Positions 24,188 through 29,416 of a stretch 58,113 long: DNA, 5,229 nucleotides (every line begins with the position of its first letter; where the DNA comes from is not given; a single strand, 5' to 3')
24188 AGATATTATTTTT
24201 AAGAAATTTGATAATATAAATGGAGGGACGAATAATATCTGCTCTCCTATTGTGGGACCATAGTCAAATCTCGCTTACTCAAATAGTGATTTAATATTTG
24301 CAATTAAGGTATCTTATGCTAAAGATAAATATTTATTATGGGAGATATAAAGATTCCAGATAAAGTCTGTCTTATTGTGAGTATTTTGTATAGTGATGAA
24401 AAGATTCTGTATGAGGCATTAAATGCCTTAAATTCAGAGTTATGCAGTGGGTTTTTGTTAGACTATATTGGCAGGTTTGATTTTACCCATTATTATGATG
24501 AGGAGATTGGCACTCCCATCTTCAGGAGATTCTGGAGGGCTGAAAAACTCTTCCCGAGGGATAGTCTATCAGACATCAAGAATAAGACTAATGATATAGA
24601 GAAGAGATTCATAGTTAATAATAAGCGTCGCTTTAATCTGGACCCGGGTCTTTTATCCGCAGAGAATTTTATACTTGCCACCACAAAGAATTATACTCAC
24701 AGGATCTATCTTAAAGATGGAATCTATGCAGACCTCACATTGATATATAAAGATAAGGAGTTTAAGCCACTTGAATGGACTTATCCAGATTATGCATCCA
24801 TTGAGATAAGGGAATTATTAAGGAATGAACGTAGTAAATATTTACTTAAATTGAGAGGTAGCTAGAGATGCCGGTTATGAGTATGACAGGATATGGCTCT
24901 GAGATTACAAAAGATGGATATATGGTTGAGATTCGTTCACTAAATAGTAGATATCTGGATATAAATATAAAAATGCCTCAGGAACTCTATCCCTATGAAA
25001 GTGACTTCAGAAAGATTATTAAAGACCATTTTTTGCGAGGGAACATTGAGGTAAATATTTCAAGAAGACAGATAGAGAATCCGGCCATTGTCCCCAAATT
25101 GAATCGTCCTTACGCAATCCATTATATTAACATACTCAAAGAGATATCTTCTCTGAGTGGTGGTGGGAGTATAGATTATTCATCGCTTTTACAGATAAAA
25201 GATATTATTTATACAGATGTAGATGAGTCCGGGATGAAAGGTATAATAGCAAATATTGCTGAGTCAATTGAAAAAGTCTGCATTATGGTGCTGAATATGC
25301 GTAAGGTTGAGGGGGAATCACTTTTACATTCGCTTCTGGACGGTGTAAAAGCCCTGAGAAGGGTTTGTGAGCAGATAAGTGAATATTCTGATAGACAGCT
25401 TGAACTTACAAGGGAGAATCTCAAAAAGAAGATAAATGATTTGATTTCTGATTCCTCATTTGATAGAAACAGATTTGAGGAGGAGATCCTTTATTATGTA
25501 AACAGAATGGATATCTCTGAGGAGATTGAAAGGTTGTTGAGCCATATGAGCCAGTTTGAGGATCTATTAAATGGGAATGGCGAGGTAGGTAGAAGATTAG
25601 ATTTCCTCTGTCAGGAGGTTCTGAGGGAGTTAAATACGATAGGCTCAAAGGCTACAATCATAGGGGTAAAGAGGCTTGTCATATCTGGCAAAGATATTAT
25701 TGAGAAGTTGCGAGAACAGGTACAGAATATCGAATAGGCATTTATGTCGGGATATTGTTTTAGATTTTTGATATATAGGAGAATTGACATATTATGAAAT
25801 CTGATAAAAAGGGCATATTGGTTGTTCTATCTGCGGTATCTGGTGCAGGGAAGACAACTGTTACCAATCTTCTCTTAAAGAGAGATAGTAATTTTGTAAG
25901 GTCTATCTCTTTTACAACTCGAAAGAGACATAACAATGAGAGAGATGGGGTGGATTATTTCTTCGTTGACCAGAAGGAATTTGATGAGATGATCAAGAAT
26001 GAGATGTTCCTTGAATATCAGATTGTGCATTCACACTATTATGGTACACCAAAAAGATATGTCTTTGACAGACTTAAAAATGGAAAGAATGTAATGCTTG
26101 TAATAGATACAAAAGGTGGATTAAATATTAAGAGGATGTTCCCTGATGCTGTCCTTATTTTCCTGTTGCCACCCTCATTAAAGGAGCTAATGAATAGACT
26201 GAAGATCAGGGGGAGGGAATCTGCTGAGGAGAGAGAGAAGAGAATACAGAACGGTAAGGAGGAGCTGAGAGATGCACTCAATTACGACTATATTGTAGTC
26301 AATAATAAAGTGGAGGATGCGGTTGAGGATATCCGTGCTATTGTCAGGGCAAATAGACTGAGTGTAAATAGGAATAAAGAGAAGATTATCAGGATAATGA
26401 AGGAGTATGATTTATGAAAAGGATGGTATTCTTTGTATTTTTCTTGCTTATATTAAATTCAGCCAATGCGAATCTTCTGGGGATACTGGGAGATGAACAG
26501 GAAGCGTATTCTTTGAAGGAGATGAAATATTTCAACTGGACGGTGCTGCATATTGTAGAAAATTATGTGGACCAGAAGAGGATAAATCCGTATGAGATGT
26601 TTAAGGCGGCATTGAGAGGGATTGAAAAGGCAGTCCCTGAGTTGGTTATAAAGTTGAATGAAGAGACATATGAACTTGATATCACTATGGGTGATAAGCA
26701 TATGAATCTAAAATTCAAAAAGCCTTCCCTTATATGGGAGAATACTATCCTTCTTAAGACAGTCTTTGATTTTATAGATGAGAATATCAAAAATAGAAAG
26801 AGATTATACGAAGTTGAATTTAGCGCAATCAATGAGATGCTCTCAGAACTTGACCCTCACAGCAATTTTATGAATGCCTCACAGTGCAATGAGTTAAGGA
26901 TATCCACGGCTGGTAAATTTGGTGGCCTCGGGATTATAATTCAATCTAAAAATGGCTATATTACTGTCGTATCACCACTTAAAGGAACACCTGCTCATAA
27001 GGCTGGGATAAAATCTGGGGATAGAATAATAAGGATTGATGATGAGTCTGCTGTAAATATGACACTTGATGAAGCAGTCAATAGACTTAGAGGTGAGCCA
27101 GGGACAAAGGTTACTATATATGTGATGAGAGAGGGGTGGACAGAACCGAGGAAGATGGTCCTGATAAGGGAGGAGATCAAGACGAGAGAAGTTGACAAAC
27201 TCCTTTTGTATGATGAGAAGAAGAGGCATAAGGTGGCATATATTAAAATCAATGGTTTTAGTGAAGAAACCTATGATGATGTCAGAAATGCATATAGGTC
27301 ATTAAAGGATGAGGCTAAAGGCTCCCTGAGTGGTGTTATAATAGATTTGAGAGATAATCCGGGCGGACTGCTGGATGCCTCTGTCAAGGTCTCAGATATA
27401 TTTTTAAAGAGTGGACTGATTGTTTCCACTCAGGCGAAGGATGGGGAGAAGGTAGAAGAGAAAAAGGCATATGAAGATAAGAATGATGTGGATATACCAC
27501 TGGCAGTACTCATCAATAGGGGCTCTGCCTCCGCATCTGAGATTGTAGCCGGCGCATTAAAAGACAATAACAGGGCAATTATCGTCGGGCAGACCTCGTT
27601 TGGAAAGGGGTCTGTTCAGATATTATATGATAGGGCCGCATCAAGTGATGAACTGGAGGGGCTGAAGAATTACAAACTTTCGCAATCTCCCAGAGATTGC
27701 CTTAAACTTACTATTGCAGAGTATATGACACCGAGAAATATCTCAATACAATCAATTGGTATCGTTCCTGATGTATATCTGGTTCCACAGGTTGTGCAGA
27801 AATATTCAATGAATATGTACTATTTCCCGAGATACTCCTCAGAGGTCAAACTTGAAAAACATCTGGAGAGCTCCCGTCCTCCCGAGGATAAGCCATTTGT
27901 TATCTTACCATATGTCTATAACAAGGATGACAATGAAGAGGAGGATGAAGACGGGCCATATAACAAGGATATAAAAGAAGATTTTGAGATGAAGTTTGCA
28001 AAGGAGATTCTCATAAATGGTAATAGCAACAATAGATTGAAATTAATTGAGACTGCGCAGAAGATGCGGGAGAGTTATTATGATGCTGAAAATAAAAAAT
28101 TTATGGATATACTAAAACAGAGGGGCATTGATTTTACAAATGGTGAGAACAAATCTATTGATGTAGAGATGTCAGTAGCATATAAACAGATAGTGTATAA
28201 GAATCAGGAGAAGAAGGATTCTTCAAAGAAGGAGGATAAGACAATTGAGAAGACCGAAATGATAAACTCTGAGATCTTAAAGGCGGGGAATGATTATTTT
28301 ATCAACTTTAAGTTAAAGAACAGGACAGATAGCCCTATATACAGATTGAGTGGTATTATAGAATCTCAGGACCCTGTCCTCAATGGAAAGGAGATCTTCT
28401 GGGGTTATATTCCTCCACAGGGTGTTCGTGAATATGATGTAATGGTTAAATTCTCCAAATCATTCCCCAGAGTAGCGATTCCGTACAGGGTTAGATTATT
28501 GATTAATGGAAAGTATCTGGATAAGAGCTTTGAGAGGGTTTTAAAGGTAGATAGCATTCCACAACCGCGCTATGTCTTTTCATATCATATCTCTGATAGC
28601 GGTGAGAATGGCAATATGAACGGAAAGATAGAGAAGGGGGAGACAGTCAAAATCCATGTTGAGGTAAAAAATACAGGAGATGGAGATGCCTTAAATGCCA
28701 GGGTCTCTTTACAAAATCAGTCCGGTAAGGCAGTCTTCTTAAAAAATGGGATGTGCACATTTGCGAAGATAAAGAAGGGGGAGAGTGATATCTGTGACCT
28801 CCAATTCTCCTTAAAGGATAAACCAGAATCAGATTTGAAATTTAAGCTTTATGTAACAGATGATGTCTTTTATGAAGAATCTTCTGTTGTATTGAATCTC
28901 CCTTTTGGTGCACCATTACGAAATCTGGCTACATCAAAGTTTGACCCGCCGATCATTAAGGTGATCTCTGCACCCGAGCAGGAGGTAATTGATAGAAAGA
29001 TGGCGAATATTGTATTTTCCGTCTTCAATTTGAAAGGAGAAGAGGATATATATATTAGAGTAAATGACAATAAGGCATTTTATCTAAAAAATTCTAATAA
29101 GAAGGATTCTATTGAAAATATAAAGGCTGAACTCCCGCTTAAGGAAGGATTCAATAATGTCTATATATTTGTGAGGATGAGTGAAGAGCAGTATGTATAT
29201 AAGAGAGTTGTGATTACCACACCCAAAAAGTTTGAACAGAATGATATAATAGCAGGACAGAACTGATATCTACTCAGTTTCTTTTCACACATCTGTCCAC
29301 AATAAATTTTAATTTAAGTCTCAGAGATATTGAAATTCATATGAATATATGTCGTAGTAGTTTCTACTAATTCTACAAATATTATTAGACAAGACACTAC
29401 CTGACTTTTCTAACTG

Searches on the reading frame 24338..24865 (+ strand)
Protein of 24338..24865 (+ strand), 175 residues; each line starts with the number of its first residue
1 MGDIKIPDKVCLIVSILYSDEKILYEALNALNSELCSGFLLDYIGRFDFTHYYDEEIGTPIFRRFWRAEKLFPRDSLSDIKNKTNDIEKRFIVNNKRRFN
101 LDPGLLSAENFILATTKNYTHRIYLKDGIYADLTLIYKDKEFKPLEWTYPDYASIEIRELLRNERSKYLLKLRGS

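Call 80: search_protein_families(library=pfam, proteins=[window:24338-24865:+], max_evalue=0.000001)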
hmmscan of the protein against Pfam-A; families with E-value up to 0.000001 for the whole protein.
window:24338-24865:+ (175 aa): 1 family
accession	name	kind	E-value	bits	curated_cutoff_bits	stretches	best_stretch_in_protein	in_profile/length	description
PF14385.11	DUF4416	-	1e-53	182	27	1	9-168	2-162/162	Domain of unknown function (DUF4416)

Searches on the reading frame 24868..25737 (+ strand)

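Call 80: search_protein_families(library=pfam, proteins=[window:24868-25737:+], max_evalue=0.000001)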
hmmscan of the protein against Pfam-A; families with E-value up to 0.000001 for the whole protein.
window:24868-25737:+ (289 aa): 2 families
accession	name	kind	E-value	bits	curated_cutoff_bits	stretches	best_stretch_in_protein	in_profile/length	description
PF08340.16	YicC-like_C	-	3.1e-39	134.2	27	1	171-289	2-120/120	Endoribonuclease YicC-like, C-terminal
PF03755.18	YicC-like_N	-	8.9e-32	111.1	25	1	4-152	2-154/156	Endoribonuclease YicC-like, N-terminal region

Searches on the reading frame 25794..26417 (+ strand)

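Call 80: search_protein_families(library=pfam, proteins=[window:25794-26417:+], max_evalue=0.000001)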
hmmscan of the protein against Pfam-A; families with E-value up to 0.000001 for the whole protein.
window:25794-26417:+ (207 aa): 1 family
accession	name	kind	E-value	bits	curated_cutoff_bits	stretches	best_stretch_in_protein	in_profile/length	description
PF00625.27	Guanylate_kin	-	9.7e-40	136.6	25.2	1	9-186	4-181/182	Guanylate kinase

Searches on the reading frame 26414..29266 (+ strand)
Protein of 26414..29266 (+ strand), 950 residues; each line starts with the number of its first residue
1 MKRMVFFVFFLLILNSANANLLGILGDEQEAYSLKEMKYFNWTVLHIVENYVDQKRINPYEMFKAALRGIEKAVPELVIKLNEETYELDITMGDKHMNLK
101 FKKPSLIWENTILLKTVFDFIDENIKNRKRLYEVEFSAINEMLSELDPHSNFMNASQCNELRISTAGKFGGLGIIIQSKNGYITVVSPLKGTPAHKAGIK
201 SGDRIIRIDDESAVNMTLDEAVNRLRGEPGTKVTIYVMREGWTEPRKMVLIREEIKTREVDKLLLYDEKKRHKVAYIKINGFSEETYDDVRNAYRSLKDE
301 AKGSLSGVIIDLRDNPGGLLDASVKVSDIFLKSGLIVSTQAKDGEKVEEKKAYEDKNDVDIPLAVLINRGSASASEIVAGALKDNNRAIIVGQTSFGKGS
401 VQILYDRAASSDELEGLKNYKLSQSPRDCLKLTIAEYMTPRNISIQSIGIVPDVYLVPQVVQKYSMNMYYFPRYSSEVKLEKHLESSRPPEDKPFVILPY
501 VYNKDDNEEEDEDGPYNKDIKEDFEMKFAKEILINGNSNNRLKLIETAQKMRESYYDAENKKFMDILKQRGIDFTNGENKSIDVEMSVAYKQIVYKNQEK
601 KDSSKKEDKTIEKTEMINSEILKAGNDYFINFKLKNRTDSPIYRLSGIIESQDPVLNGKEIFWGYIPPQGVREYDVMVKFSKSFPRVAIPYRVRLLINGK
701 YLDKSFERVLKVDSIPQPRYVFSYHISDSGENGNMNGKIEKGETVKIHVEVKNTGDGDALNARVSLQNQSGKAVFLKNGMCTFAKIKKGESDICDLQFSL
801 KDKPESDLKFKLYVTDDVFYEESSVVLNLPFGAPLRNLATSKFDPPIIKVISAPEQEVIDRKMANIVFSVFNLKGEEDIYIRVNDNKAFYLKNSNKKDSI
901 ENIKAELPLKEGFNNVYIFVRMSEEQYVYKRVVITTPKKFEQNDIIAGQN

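Call 51: search_protein_families(library=pfam, proteins=[window:26414-29266:+], max_evalue=0.00001)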
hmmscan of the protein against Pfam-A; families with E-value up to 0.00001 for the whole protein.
window:26414-29266:+ (950 aa): 4 families
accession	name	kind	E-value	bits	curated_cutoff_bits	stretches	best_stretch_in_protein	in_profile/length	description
PF03572.23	Peptidase_S41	-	2.8e-47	160.8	24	1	273-455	1-164/165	Peptidase family S41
PF00595.29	PDZ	-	1.2e-12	48.5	23.2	1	168-237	8-80/81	PDZ domain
PF13180.12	PDZ_2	-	7.9e-11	42.5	27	1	170-242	1-72/80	PDZ domain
PF17820.7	PDZ_6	-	3.4e-10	39.9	27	1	185-235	2-50/54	PDZ domain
